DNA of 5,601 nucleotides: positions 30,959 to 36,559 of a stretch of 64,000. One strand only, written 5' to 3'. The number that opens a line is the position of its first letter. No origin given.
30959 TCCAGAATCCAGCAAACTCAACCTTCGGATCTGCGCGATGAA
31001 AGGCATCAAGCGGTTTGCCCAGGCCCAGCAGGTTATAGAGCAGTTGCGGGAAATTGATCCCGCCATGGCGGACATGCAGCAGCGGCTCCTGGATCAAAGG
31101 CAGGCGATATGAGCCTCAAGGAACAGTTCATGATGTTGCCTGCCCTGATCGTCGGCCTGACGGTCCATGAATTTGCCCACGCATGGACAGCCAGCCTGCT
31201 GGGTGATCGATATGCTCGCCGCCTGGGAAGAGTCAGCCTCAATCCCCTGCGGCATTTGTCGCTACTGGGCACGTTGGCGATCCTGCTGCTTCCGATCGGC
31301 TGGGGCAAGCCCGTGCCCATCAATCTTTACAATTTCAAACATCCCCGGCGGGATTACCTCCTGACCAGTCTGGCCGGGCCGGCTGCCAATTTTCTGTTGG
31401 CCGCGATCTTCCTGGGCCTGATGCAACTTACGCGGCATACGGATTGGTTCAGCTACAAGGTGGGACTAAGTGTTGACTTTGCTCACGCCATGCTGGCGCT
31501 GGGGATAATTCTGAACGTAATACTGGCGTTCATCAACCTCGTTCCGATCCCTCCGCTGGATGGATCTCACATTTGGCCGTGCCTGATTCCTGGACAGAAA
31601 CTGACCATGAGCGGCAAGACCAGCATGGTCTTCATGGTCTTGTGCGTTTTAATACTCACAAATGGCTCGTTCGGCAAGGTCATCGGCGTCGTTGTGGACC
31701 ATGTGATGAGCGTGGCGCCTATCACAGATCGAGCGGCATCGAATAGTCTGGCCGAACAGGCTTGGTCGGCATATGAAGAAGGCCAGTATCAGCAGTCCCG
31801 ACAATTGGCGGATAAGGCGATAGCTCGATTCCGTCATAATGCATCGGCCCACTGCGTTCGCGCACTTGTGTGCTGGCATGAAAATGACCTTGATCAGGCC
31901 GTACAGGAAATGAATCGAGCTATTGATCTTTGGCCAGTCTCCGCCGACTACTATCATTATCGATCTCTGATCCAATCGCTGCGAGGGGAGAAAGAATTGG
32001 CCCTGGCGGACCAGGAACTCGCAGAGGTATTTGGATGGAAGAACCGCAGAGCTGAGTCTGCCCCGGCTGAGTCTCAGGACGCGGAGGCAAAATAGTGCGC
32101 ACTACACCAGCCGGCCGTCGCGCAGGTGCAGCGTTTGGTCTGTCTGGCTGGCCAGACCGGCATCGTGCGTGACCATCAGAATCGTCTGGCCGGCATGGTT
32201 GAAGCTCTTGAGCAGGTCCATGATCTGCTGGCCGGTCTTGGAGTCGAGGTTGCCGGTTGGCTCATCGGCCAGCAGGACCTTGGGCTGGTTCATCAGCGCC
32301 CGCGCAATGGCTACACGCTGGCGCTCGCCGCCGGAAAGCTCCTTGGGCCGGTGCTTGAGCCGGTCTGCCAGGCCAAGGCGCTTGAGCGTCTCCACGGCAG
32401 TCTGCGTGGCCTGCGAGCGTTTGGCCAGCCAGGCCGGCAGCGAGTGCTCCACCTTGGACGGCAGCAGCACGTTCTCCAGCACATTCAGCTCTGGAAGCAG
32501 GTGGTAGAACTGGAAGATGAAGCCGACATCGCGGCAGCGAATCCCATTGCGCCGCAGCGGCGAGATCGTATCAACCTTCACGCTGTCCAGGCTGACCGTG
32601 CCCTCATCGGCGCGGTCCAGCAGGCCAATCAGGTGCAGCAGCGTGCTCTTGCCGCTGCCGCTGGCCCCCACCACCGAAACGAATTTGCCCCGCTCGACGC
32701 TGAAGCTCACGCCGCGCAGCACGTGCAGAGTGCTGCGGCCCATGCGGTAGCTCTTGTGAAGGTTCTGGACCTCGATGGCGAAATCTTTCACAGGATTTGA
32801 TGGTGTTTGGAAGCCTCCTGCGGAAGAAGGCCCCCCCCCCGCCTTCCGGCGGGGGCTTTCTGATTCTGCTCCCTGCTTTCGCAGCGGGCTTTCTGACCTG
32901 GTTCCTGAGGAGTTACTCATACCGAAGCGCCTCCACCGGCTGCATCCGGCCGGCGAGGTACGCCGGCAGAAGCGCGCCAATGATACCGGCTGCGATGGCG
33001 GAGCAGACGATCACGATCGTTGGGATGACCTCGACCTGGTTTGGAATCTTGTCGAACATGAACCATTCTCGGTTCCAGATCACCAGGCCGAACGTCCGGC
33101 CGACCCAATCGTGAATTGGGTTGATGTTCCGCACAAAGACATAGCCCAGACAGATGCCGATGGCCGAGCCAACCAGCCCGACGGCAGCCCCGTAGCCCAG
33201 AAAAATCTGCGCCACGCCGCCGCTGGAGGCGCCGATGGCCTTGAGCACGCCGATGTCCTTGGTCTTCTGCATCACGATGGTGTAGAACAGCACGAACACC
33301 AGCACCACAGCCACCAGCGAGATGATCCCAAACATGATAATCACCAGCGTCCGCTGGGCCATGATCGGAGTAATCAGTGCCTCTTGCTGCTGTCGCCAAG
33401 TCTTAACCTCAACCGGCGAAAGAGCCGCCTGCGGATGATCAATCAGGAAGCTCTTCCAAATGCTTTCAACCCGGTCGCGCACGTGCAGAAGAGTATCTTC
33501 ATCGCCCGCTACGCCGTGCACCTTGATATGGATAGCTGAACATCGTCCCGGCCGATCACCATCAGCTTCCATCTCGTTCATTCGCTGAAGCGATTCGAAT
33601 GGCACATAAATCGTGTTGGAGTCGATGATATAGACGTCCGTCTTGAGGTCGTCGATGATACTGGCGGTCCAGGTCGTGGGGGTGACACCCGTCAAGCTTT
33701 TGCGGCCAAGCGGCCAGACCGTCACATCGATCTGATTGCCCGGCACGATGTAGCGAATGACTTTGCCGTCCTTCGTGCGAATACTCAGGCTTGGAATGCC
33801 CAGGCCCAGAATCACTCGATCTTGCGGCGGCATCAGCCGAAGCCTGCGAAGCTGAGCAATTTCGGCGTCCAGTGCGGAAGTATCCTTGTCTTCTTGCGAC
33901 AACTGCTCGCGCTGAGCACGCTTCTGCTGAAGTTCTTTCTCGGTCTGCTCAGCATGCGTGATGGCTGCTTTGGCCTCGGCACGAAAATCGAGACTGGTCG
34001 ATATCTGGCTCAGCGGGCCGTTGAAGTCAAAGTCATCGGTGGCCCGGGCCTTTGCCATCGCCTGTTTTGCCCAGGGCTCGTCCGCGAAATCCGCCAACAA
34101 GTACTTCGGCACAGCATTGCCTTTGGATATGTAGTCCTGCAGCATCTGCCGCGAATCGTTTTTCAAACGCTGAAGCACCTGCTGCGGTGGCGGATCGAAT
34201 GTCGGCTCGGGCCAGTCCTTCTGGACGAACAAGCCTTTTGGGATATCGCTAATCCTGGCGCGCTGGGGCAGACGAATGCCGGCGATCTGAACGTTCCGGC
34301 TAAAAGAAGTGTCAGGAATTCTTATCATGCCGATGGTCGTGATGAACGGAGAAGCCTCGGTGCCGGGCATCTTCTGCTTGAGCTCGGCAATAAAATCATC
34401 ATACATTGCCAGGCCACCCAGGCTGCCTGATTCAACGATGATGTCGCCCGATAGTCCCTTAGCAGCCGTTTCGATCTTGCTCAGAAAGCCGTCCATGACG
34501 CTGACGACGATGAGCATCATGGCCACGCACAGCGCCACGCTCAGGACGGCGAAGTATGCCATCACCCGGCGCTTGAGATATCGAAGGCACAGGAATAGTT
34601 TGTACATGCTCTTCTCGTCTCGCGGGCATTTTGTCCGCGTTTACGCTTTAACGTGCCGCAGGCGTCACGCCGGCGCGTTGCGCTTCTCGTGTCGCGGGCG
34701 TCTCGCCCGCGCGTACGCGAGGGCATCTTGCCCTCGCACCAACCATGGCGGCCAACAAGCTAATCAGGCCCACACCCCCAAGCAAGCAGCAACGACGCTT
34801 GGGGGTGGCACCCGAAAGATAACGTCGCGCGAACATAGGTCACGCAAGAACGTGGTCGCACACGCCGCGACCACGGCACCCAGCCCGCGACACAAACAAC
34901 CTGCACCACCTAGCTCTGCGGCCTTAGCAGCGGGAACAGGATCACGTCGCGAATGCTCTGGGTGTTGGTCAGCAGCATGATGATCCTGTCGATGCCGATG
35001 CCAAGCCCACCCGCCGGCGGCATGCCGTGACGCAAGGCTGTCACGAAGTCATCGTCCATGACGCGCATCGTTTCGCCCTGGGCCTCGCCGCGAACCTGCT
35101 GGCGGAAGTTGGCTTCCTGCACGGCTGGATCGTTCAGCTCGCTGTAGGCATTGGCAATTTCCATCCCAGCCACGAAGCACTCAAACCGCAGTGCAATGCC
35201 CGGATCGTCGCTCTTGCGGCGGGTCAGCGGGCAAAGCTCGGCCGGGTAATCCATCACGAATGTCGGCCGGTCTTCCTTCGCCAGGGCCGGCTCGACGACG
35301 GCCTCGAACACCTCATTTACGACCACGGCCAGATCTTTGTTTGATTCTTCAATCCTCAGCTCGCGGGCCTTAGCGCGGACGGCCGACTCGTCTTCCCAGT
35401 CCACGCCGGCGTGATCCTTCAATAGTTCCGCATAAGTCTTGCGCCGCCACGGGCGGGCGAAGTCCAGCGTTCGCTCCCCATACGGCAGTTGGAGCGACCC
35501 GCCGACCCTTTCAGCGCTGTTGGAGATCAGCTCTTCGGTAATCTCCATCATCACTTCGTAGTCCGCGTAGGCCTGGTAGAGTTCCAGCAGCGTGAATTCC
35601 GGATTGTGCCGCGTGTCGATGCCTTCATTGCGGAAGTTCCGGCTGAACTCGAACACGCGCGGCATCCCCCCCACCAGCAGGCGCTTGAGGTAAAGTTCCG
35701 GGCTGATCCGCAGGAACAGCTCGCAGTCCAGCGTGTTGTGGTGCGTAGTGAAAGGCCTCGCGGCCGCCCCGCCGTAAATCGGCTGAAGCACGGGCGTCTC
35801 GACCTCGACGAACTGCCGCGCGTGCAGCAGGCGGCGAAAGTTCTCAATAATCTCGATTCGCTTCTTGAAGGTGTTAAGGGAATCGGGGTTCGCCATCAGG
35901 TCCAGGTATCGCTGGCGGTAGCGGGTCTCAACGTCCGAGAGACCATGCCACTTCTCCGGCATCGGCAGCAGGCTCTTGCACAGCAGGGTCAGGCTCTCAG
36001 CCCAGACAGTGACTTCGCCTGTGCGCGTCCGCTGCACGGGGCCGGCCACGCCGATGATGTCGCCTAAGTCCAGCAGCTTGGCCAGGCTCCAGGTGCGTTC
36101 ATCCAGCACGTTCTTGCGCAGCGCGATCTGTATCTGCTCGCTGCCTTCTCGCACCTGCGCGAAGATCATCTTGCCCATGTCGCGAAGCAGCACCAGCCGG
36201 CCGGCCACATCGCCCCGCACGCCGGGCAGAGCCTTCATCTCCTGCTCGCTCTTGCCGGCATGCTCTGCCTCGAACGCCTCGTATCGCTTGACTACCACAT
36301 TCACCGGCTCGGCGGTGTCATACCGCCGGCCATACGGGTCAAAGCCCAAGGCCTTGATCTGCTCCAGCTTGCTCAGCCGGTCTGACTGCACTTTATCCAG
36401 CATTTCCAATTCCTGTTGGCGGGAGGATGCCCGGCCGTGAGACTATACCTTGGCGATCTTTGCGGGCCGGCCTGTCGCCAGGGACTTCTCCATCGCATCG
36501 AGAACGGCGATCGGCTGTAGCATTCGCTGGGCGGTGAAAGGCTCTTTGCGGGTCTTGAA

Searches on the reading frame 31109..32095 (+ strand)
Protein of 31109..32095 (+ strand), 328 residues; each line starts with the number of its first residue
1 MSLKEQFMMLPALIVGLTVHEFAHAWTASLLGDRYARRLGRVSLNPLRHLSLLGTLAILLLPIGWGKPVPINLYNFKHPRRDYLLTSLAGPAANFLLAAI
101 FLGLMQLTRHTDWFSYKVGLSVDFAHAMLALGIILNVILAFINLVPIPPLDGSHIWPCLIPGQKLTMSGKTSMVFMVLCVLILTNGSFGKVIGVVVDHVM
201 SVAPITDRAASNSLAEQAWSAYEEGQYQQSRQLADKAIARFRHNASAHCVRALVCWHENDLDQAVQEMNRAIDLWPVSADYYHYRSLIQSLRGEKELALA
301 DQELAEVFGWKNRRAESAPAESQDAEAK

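Call 70: search_protein_families(library=pfam, proteins=[window:31109-32095:+], max_evalue=0.00001)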
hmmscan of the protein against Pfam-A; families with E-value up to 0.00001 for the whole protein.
window:31109-32095:+ (328 aa): 2 families
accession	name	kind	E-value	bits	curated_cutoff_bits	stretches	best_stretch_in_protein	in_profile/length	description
PF02163.28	Peptidase_M50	-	1.3e-13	51.3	27.2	1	127-181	161-218/221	Peptidase family M50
PF13432.12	TPR_16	-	1.1e-08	35.8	32.7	1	217-278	3-64/65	Tetratricopeptide repeat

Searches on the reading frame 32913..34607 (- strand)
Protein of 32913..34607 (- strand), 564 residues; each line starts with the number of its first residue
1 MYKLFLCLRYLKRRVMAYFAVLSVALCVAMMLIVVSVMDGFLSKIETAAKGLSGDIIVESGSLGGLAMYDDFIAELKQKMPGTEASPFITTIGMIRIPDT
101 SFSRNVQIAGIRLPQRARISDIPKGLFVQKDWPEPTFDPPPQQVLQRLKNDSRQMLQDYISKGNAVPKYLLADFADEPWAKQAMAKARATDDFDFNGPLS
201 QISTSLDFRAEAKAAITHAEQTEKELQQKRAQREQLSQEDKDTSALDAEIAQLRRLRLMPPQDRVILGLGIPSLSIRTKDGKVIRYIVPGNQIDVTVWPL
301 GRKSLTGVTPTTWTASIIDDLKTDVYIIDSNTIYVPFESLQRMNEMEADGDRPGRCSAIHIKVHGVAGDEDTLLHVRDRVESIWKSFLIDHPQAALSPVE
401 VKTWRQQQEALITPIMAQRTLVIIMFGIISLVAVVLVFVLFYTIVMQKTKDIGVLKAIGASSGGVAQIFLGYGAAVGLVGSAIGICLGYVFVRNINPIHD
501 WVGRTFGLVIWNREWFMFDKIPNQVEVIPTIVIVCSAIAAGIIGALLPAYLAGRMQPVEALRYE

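Call 70: search_protein_families(library=pfam, proteins=[window:32913-34607:-], max_evalue=0.00001)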
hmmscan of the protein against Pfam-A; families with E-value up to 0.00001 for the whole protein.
window:32913-34607:- (564 aa): 1 family
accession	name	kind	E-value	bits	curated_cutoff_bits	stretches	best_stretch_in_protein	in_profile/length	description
PF02687.27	FtsX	-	1.8e-13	51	25.5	1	423-557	1-120/120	FtsX-like permease C-terminal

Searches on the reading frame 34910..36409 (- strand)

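Call 70: search_protein_families(library=pfam, proteins=[window:34910-36409:-], max_evalue=0.00001)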
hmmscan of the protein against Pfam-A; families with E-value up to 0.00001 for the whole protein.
window:34910-36409:- (499 aa): 2 families
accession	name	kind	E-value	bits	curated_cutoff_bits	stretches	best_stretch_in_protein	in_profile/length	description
PF00152.25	tRNA-synt_2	-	1.1e-89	300.9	25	1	160-494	2-306/308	tRNA synthetases class II (D, K and N)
PF01336.31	tRNA_anti-codon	-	4.1e-12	46.3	27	1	68-143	3-75/75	OB-fold nucleic acid binding domain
